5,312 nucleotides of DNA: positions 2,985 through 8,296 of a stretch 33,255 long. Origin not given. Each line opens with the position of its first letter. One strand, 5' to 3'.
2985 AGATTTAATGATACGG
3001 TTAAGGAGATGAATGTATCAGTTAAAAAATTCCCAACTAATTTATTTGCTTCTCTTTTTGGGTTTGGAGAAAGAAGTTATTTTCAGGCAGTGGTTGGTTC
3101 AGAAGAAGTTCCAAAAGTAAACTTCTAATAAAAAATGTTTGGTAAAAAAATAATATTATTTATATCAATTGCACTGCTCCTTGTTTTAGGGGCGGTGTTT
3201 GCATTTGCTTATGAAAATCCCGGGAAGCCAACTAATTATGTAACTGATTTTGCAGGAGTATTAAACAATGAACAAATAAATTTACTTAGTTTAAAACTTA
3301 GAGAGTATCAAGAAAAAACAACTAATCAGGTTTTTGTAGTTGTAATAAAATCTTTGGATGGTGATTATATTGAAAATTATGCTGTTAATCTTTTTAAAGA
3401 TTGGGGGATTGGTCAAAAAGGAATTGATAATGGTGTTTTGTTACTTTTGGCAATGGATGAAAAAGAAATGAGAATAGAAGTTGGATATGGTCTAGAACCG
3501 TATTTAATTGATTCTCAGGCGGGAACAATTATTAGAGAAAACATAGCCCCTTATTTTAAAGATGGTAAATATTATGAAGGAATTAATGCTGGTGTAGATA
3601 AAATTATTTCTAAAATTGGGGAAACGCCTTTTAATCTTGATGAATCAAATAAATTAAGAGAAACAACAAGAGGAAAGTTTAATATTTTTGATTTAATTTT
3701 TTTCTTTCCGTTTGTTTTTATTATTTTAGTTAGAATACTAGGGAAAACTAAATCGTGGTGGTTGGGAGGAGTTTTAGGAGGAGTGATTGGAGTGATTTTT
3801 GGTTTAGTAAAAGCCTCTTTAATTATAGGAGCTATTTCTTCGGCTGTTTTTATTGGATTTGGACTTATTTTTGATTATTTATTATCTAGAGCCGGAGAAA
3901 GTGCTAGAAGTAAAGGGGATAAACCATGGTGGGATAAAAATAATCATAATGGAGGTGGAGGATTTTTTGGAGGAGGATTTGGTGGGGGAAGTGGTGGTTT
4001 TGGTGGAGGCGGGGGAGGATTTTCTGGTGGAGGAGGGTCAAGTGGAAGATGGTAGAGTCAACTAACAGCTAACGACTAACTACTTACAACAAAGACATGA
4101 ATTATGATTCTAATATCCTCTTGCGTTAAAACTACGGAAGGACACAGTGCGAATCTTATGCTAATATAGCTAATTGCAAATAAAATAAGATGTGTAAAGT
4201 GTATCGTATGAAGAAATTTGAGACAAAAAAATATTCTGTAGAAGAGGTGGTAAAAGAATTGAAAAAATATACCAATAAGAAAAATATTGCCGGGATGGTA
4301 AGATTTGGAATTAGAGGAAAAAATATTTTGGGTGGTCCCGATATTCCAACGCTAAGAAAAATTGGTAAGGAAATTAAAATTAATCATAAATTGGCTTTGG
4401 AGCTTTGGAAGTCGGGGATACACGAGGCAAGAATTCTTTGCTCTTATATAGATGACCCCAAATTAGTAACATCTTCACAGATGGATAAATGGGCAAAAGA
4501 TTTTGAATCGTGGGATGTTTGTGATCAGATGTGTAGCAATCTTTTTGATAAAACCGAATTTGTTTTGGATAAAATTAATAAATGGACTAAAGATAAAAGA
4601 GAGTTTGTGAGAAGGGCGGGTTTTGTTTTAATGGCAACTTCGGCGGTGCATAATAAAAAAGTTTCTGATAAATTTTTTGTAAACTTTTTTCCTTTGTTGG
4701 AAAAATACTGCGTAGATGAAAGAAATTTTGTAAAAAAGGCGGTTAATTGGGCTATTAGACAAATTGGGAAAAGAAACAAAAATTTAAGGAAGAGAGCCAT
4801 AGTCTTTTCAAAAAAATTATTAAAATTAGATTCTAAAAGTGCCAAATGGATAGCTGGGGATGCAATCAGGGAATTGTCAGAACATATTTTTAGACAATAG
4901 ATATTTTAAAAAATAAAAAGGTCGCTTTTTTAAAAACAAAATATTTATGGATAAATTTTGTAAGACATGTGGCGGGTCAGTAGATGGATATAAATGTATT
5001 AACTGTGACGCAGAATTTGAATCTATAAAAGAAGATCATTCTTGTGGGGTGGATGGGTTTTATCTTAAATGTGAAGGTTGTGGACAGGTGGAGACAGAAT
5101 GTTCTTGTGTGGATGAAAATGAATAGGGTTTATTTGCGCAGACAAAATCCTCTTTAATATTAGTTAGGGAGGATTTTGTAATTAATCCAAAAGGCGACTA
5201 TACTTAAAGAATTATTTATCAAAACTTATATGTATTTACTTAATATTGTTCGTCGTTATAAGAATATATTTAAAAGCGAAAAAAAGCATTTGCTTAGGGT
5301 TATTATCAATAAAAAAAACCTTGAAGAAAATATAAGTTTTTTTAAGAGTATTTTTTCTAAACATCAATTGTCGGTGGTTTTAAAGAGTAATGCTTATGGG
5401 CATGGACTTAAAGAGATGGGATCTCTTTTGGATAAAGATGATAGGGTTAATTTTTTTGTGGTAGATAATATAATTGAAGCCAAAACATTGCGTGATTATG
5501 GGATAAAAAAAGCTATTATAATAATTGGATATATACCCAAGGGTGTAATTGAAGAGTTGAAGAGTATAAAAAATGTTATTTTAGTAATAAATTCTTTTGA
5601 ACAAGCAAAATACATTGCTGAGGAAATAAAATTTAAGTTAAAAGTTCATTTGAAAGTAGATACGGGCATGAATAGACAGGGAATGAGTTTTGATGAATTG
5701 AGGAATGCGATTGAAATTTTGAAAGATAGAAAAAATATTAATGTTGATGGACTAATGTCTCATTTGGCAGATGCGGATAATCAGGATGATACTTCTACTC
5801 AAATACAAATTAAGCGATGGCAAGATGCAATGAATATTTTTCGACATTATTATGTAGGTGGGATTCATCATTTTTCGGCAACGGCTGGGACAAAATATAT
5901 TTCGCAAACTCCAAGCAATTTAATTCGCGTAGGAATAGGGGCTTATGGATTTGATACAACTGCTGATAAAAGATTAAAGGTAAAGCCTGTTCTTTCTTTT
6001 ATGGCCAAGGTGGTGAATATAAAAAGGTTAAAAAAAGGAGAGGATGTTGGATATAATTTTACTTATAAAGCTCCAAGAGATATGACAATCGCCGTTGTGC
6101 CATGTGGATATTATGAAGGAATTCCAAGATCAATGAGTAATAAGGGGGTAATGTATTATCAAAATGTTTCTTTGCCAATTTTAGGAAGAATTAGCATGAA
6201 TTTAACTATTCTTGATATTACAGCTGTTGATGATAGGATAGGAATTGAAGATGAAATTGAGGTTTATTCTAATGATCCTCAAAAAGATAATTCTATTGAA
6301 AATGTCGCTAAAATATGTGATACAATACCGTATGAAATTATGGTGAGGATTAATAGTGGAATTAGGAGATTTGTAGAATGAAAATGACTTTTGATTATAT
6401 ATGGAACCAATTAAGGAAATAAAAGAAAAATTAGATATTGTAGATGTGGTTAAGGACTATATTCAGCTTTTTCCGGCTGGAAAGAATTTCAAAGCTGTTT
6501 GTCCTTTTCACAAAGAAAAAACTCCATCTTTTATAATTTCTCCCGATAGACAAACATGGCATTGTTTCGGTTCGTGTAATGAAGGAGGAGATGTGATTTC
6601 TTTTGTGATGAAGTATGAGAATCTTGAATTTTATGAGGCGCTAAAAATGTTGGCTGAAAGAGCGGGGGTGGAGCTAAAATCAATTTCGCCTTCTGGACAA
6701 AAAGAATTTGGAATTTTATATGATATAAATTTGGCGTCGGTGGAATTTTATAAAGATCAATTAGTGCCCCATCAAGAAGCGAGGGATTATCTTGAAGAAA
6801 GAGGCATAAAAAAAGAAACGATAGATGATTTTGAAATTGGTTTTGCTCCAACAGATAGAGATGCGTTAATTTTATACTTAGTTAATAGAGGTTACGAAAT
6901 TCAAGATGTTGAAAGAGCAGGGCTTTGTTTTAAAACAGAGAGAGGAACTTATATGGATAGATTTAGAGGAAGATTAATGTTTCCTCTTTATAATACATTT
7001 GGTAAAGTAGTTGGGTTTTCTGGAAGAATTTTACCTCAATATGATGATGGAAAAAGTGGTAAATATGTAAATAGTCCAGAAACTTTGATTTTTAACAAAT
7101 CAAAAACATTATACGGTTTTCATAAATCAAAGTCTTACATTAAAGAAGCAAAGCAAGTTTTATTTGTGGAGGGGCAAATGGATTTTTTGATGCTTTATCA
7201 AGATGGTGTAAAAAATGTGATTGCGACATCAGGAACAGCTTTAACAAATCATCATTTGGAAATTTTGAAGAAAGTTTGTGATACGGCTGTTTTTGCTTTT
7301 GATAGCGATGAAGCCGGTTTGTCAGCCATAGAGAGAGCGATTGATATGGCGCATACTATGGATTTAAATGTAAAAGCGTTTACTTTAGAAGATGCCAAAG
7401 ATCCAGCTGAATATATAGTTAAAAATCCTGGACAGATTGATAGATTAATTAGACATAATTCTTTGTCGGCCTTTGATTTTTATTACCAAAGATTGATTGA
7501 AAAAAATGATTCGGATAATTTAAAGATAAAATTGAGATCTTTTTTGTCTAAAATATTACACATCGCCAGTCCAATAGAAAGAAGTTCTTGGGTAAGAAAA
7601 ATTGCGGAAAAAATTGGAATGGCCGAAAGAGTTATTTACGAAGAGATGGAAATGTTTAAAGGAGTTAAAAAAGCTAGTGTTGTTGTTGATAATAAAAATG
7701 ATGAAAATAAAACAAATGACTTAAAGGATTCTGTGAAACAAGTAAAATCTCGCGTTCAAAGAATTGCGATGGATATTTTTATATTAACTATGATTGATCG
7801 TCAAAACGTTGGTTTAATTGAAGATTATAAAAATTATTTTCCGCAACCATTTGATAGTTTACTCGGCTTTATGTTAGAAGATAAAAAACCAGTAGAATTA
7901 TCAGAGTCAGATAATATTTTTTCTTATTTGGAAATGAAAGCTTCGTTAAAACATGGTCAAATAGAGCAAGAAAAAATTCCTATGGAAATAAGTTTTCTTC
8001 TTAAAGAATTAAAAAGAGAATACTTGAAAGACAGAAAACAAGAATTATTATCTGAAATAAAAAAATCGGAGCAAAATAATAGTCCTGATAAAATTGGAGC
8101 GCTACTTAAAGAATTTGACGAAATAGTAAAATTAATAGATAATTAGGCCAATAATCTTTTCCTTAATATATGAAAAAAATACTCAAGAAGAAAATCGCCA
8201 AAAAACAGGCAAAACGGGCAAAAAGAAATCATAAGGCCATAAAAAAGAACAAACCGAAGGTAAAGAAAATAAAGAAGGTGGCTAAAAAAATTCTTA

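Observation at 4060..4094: Dispersed family of stop-codon-adjacent heptamer arrays (4 x RACTWAC + AACAARG), copy A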

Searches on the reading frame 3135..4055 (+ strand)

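Call 45: search_protein_families(library=pfam, proteins=[window:3135-4055:+])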
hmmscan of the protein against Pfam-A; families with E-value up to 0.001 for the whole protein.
window:3135-4055:+ (306 aa): 1 family
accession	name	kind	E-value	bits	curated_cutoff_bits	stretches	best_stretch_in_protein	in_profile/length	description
PF04536.20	TPM_phosphatase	-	2e-43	147.8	22.1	1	36-158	1-123/125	TPM domain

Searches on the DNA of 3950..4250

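Call 43: search_rna_families(source=window, start=3950, end=4250, threshold=evalue, max_evalue=10)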
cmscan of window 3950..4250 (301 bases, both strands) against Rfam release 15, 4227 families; matches with E-value up to 10: 1.
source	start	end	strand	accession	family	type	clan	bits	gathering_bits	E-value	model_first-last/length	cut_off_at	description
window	4184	4239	+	RF00332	snoZ266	Gene; snRNA; snoRNA; CD-box;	-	16.1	43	3.2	22-80/90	no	Small nucleolar RNA Z266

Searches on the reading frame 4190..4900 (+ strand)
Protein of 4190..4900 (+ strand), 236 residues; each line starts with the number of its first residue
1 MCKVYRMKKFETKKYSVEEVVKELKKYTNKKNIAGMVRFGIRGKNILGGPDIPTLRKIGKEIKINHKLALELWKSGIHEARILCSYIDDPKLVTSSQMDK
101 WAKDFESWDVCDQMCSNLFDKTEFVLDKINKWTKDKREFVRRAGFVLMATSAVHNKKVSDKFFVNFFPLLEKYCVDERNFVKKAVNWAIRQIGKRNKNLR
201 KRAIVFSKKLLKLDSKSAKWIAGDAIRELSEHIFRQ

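Call 45: search_protein_families(library=pfam, proteins=[window:4190-4900:+])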
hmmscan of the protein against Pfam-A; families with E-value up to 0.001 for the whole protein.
window:4190-4900:+ (236 aa): 1 family
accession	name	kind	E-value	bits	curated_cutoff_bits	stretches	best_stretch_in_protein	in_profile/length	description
PF08713.17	DNA_alkylation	-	1.5e-31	110.2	21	1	21-206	2-196/213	DNA alkylation repair enzyme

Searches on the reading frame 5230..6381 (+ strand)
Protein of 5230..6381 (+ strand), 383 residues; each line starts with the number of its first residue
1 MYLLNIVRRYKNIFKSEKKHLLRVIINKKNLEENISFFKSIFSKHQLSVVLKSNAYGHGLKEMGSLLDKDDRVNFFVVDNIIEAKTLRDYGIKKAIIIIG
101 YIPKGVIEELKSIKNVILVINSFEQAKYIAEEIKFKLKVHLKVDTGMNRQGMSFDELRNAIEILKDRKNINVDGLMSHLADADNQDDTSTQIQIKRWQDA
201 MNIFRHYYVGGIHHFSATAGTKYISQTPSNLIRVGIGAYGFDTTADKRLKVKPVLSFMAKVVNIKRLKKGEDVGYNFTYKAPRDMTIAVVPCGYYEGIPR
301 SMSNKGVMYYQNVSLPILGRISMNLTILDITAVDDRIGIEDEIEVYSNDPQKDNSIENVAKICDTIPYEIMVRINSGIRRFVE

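Call 45: search_protein_families(library=pfam, proteins=[window:5230-6381:+])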
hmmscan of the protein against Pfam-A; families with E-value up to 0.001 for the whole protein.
window:5230-6381:+ (383 aa): 2 families
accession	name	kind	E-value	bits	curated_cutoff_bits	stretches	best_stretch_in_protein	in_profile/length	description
PF01168.26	Ala_racemase_N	-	3.1e-46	158.3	24.1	1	26-241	1-218/220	Alanine racemase, N-terminal domain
PF00842.27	Ala_racemase_C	-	2.6e-34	118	25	1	254-381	1-126/127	Alanine racemase, C-terminal domain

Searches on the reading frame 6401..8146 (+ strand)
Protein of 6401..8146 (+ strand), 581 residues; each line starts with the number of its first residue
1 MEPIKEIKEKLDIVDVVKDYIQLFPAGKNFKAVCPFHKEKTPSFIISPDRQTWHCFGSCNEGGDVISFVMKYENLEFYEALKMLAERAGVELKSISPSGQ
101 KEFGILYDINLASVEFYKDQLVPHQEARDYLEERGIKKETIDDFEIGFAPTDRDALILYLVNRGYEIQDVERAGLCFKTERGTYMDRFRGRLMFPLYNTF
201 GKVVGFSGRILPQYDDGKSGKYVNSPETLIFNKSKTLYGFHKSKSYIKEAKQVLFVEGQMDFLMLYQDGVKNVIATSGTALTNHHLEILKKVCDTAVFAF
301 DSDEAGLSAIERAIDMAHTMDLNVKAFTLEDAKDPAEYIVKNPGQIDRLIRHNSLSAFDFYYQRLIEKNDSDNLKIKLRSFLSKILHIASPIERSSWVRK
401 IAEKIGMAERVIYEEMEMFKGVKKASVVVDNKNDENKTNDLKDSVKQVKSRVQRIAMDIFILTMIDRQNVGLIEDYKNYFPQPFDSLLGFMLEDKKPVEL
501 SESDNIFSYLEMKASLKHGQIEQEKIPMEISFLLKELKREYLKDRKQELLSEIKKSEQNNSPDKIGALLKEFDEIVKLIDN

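Call 45: search_protein_families(library=pfam, proteins=[window:6401-8146:+])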
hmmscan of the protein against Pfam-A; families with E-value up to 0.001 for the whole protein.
window:6401-8146:+ (581 aa): 5 families
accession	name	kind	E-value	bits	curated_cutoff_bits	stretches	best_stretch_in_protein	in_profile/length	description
PF08275.17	DNAG_N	-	4.8e-40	137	26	1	116-243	1-127/128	DNA primase catalytic core, N-terminal domain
PF01807.25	Zn_ribbon_DnaG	-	8.9e-34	115.7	24.9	1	3-93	5-94/98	CHC2 zinc finger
PF13155.12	Toprim_2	-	2.4e-17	63.5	22.1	1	256-339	3-88/88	Toprim-like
PF13662.12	Toprim_4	-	5.6e-12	46.2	25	1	252-325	2-82/85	Toprim domain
PF01751.28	Toprim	-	9.5e-07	29.3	23.1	1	253-318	2-81/96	Toprim domain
